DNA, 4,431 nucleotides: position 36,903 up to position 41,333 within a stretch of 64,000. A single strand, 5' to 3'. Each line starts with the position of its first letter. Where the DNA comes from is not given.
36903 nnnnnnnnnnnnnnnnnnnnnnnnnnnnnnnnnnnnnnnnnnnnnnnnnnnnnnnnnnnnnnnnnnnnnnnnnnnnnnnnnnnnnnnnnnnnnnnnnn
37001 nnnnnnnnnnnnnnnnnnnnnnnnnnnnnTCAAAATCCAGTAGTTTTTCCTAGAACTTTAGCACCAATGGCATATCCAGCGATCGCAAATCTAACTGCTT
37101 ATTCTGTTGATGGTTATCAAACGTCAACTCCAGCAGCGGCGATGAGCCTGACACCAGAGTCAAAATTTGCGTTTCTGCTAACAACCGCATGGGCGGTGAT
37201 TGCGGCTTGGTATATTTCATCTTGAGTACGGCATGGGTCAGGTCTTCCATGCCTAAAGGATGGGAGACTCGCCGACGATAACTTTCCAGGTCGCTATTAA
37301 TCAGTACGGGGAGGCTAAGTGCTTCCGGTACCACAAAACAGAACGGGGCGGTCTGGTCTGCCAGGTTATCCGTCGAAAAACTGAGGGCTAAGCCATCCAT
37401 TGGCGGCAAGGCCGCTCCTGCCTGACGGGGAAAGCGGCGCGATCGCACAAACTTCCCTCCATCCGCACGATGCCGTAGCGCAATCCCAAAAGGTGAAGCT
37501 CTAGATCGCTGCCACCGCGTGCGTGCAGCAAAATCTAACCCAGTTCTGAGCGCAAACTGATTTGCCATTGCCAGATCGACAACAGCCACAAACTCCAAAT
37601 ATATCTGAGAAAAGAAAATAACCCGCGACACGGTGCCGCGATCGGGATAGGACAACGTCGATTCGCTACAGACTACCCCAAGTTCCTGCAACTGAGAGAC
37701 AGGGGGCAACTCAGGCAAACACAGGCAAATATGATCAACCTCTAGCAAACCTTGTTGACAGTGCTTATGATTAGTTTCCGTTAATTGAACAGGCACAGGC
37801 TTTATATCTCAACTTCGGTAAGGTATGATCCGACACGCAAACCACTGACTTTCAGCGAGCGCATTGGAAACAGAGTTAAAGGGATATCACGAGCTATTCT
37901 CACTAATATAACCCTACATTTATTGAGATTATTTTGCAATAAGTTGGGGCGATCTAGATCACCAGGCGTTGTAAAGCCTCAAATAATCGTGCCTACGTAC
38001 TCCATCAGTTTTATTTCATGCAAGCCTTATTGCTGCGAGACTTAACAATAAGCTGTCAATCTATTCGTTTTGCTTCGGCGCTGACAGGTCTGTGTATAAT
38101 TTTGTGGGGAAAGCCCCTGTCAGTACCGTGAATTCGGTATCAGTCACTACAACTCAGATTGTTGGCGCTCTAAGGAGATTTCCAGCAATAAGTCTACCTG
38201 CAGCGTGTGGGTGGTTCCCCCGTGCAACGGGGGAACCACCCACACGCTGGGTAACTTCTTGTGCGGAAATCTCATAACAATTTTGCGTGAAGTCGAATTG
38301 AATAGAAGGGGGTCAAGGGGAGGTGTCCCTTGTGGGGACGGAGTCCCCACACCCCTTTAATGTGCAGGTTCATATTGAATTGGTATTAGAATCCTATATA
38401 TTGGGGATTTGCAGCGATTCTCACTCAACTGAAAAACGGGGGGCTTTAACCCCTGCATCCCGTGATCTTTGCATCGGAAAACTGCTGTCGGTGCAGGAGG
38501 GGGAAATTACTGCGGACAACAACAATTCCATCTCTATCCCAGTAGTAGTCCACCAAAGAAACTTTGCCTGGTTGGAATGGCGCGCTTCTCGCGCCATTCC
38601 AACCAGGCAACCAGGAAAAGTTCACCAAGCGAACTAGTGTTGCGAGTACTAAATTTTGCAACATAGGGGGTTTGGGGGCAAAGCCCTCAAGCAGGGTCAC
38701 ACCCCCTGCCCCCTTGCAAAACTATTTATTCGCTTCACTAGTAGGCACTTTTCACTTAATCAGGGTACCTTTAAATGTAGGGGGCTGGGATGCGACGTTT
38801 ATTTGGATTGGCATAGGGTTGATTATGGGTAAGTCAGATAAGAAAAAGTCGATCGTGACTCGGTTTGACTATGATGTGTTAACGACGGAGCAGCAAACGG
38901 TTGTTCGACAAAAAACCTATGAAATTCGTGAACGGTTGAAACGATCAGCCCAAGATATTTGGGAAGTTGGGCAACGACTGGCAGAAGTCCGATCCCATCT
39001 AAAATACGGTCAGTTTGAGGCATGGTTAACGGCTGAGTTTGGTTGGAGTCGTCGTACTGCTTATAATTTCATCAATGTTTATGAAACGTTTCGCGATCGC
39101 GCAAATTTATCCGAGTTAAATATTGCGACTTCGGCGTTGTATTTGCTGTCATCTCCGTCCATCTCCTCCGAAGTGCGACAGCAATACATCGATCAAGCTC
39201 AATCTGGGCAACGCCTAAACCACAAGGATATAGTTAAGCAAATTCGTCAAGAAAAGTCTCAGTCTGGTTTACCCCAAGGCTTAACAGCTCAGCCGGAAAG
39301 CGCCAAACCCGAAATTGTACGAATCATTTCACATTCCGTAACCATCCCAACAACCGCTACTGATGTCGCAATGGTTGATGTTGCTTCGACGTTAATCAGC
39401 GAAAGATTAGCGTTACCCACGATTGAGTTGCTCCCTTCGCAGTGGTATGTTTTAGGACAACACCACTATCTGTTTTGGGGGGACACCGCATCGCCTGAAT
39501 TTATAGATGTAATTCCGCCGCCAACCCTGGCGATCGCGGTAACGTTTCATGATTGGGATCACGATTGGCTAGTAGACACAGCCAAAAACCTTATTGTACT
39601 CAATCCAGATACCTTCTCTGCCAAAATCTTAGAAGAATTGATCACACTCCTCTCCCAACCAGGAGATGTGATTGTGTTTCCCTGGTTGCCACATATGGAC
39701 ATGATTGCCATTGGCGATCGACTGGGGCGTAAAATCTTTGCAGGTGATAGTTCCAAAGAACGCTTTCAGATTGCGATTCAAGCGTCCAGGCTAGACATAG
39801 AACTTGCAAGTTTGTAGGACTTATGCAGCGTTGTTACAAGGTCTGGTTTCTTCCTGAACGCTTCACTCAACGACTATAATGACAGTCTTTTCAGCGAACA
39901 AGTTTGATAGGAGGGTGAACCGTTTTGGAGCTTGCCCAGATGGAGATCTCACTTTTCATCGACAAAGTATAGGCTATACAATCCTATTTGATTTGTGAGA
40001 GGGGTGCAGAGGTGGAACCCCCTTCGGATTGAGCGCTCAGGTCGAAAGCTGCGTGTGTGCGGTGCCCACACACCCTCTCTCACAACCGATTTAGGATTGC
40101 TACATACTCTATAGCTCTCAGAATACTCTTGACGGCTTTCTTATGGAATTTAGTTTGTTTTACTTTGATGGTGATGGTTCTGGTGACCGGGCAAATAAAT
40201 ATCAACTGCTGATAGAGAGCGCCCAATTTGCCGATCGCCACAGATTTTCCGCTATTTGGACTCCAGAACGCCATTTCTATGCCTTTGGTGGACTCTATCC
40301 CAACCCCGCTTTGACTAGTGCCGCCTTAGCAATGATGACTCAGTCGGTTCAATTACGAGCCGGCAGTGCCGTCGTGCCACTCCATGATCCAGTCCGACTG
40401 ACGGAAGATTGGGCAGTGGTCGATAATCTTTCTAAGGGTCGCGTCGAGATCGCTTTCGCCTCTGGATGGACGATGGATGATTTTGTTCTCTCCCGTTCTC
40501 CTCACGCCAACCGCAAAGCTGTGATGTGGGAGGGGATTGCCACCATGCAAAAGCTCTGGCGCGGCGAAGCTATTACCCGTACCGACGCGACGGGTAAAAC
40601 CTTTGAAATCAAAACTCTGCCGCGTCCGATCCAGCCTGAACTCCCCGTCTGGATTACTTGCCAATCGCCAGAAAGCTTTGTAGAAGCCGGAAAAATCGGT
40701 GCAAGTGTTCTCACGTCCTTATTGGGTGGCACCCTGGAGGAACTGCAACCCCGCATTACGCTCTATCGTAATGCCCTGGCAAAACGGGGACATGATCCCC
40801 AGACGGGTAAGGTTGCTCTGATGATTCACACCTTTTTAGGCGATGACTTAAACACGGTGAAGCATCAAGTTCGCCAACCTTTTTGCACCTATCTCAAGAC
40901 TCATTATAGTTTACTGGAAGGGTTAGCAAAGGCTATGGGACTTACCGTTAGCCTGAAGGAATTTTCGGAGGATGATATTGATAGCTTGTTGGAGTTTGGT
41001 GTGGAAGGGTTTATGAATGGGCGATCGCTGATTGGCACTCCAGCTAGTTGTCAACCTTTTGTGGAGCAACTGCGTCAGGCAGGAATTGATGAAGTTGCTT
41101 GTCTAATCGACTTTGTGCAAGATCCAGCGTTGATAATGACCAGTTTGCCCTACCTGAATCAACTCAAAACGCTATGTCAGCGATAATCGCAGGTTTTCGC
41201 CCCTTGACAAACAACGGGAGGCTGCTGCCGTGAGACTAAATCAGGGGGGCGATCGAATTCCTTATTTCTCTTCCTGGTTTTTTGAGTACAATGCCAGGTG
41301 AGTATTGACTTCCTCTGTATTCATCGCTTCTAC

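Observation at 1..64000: Large lipopeptide-type hybrid PKS/NRPS line that I could not match to any pathway I know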

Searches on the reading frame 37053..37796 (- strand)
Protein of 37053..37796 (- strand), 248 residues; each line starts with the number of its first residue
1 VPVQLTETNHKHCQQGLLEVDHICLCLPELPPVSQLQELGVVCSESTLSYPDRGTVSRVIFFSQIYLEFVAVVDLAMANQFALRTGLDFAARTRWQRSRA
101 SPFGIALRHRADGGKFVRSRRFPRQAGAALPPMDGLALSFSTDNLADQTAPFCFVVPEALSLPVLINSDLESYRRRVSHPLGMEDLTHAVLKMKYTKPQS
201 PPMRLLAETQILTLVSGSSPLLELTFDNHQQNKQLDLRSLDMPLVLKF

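Call 6: search_protein_families(library=pfam, proteins=[window:37053-37796:-], max_evalue=0.001)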
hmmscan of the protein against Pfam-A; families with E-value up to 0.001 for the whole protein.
window:37053-37796:- (248 aa): 1 family
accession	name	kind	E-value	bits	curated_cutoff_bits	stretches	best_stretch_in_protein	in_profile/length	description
PF13468.12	Glyoxalase_3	-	2.1e-06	28.3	25.1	1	20-191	1-160/176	Glyoxalase-like domain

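Call 41: search_protein_families(library=ncbifam, proteins=[window:37053-37796:-], max_evalue=0.00001)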
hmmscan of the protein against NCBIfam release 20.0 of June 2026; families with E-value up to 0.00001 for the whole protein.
window:37053-37796:- (248 aa): 0 families

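Call 83: search_protein_families(library=phrogs, proteins=[window:37053-37796:-], max_evalue=0.001)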
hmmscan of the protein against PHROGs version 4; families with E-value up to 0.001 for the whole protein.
window:37053-37796:- (248 aa): 0 families

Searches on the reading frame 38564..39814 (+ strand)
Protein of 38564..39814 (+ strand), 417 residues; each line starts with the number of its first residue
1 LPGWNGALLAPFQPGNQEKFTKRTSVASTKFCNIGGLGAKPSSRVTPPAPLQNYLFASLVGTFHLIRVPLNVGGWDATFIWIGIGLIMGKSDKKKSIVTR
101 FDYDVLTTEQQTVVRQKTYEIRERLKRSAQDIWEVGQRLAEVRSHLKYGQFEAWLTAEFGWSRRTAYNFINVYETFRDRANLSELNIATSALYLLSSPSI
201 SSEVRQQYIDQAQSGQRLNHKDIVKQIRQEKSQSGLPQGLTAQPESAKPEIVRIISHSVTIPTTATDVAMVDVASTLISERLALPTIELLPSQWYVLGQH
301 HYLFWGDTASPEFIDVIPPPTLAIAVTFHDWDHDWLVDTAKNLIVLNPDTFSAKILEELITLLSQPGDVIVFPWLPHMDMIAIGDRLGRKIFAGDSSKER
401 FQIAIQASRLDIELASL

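Call 6: search_protein_families(library=pfam, proteins=[window:38564-39814:+], max_evalue=0.001)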
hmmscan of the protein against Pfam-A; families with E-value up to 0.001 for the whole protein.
window:38564-39814:+ (417 aa): 2 families
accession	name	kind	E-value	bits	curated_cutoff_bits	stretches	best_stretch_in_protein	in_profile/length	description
PF11300.13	DUF3102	-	7.2e-10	39.6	24.4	1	131-183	24-76/129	Protein of unknown function (DUF3102)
PF03677.18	UPF0137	-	6.3e-06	26.6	34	1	130-216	86-177/237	Uncharacterised protein family (UPF0137)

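Call 41: search_protein_families(library=ncbifam, proteins=[window:38564-39814:+], max_evalue=0.00001)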
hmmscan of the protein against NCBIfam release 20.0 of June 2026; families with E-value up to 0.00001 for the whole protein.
window:38564-39814:+ (417 aa): 0 families

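Call 83: search_protein_families(library=phrogs, proteins=[window:38564-39814:+], max_evalue=0.001)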
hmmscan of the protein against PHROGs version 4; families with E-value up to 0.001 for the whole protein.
window:38564-39814:+ (417 aa): 5 families
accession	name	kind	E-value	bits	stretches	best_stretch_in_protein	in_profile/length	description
phrog_1733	-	unknown function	9.1e-16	59.1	1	100-229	9-136/305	-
phrog_15609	-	unknown function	1.2e-13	52.2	1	115-212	10-109/316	-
phrog_6146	-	unknown function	4.4e-08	34.2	1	122-229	45-155/197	-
phrog_4571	-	unknown function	6.3e-07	30.5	1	109-233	6-128/289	-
phrog_1748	-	unknown function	2.7e-06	27.7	1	116-183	50-116/302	-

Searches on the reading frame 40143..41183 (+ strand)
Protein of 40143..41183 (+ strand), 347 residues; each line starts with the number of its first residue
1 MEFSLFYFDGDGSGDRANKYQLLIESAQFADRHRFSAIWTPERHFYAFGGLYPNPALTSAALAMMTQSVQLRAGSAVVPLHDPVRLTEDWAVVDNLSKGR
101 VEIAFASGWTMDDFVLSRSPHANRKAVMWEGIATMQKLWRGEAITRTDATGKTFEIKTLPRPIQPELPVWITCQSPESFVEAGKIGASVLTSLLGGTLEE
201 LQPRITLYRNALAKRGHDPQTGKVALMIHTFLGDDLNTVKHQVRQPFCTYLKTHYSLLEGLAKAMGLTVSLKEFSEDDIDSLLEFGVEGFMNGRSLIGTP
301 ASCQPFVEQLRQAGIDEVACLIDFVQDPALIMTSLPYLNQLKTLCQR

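Call 6: search_protein_families(library=pfam, proteins=[window:40143-41183:+], max_evalue=0.001)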
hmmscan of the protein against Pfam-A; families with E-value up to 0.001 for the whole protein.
window:40143-41183:+ (347 aa): 1 family
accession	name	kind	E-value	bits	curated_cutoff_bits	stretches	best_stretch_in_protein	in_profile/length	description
PF00296.26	Bac_luciferase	-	1e-44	153.6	27.9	1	1-316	1-313/314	Luciferase-like monooxygenase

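Call 41: search_protein_families(library=ncbifam, proteins=[window:40143-41183:+], max_evalue=0.00001)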
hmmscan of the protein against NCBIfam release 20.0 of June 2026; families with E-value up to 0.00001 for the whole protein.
window:40143-41183:+ (347 aa): 18 families
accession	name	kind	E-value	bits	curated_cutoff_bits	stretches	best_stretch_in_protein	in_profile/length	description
TIGR04020.1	seco_metab_LLM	subfamily_domain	2.4e-152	507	244.45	1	3-342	1-341/341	MupA/Atu3671 family FMN-dependent luciferase-like monooxygenase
TIGR03619.1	F420_Rv2161c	subfamily_domain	8.5e-30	104.1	166.9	1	26-231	3-221/247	TIGR03619 family F420-dependent LLM class oxidoreductase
TIGR03858.1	LLM_2I7G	subfamily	3.4e-26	92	462.25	1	17-243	22-248/337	Atu2307/SP_0267 family LLM class monooxygenase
TIGR04027.1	LLM_KPN_01858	hypoth_equivalog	9.4e-24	84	412.9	1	14-192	13-184/326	putative FMN-dependent luciferase-like monooxygenase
TIGR03571.1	lucif_BA3436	subfamily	6.4e-18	65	303.9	1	23-221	33-234/304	TIGR03571 family LLM class oxidoreductase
NF052254.1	luciferase_Alph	exception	3.4e-16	59.4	600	1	22-246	23-245/354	luciferase subunit alpha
TIGR04036.1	LLM_CE1758_fam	subfamily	8.3e-15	54.4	479.1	1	18-269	25-279/355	CE1758 family FMN-dependent luciferase-like monooxygenase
TIGR03558.1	oxido_grp_1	subfamily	2.7e-12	46.5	166.95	1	21-320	20-305/325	MsnO8 family LLM class oxidoreductase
TIGR03560.1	F420_Rv1855c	subfamily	8e-11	42.2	231.4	1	15-174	7-175/227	TIGR03560 family F420-dependent LLM class oxidoreductase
TIGR04021.1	LLM_DMSO2_sfnG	equivalog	1.1e-10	41.4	382.95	1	24-316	31-321/350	dimethylsulfone monooxygenase SfnG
NF002619.0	PRK02271.1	equivalog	2.1e-10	40.4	276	1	20-318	13-303/329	5,10-methylenetetrahydromethanopterin reductase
TIGR03857.1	F420_MSMEG_2249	hypoth_equivalog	5.3e-10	39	218.4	1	17-252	10-236/329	TIGR03857 family LLM class F420-dependent oxidoreductase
TIGR03621.1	F420_MSMEG_2516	subfamily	2.1e-09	36.9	213.15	1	54-174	41-158/295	TIGR03621 family F420-dependent LLM class oxidoreductase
NF052255.1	luciferase_Beta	exception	6.8e-09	35.2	500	1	1-111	1-113/325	luciferase subunit beta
TIGR03555.1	F420_mer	equivalog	5.3e-07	29.3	348.7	1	58-191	43-175/325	5,10-methylenetetrahydromethanopterin reductase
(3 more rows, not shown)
